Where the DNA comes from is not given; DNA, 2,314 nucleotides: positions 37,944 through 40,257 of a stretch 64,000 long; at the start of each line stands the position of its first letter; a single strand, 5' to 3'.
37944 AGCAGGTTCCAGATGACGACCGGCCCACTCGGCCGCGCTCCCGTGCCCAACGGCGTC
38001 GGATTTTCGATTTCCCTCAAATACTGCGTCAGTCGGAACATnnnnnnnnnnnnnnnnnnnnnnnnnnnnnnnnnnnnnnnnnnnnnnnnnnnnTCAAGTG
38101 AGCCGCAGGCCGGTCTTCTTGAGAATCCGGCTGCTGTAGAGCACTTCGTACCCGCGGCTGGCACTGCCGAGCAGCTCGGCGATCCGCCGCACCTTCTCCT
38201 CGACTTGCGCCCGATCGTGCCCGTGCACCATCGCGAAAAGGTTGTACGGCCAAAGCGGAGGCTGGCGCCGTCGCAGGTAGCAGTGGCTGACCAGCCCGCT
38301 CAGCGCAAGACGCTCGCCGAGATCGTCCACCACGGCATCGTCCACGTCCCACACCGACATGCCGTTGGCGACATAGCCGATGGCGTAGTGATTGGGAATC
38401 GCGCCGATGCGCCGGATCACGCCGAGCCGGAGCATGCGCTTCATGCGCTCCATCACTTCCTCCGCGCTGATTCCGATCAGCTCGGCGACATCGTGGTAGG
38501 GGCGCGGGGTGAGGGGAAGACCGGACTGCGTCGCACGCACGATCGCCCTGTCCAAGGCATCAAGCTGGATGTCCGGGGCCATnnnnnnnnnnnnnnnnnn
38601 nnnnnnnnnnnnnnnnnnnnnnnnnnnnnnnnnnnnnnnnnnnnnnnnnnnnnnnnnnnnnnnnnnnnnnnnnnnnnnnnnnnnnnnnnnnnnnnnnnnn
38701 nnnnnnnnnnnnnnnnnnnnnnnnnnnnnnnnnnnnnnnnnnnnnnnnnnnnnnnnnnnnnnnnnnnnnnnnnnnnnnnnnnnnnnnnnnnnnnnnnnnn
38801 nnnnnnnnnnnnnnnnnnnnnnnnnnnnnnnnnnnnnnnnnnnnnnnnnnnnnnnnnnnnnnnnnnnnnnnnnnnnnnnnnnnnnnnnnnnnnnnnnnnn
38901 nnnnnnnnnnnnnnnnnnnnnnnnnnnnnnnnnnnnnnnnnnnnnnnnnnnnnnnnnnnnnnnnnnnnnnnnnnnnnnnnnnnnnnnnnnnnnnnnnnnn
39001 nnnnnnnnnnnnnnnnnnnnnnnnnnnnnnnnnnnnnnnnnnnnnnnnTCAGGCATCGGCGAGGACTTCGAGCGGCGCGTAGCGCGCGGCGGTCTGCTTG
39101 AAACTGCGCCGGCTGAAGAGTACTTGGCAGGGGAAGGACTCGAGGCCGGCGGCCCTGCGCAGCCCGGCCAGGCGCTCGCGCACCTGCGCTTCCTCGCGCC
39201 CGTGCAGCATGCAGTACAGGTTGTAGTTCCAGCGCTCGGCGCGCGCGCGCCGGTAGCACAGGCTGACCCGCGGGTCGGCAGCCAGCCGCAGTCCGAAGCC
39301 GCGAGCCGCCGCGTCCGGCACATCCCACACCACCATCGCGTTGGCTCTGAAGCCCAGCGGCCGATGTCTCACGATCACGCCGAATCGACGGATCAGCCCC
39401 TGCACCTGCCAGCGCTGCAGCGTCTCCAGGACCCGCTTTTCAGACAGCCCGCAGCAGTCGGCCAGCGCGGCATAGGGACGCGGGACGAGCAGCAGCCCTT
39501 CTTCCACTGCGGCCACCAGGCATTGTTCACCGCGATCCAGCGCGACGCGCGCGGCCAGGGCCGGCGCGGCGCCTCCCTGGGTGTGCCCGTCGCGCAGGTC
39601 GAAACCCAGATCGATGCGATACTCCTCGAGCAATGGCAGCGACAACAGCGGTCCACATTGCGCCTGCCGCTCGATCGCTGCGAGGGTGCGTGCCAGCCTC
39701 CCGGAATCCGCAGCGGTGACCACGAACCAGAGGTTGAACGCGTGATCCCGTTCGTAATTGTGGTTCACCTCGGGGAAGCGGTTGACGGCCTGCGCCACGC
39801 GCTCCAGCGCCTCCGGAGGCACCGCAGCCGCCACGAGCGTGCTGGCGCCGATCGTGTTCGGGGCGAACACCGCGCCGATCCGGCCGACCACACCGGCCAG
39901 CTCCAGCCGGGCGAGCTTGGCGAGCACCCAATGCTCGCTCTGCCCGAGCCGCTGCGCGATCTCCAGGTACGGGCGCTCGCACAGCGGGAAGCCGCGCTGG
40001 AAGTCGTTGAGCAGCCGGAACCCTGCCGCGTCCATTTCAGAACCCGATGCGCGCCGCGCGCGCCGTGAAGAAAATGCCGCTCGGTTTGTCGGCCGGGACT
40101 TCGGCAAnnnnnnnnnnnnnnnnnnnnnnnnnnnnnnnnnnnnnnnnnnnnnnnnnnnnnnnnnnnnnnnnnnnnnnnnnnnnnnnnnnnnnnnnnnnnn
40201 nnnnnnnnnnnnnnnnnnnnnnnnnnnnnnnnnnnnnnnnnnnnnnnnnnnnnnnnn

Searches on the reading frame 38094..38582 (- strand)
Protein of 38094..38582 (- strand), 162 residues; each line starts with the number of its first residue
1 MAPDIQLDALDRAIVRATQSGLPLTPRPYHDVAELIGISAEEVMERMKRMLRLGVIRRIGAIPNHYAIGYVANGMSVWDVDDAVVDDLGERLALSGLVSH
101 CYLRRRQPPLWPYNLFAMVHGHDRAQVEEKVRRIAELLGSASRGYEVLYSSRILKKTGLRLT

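Call 63: search_protein_families(library=pfam, proteins=[window:38094-38582:-], max_evalue=0.001)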
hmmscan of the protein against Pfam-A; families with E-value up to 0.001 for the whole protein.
window:38094-38582:- (162 aa): 4 families
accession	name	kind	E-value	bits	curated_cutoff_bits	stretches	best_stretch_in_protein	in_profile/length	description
PF17805.7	AsnC_trans_reg2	-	4.6e-26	91.2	27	1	68-155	2-86/86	AsnC-like ligand binding domain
PF22451.2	NirdL-like_HTH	-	1.2e-18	66.9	27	1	11-57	1-47/47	Siroheme decarboxylase NirDL-like HTH domain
PF13404.12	HTH_AsnC-type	-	6.6e-10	39.1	27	1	7-50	1-41/42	AsnC-type helix-turn-helix domain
PF13412.12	HTH_24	-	0.0004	20.3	21.9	0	29-57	20-48/48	Winged helix-turn-helix DNA-binding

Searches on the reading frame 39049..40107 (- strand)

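Call 63: search_protein_families(library=pfam, proteins=[window:39049-40107:-], max_evalue=0.001)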
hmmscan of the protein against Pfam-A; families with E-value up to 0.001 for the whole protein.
window:39049-40107:- (352 aa): 4 families
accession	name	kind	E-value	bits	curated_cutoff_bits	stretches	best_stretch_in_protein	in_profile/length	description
PF17805.7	AsnC_trans_reg2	-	1.1e-44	150.8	27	2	251-337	2-86/86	AsnC-like ligand binding domain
PF22451.2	NirdL-like_HTH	-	1.6e-25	88.9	27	2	31-73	3-45/47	Siroheme decarboxylase NirDL-like HTH domain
PF13545.12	HTH_Crp_2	-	4.8e-05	23.7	27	0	206-246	19-61/70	Crp-like helix-turn-helix domain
PF13404.12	HTH_AsnC-type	-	0.00011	22.4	27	0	26-69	2-42/42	AsnC-type helix-turn-helix domain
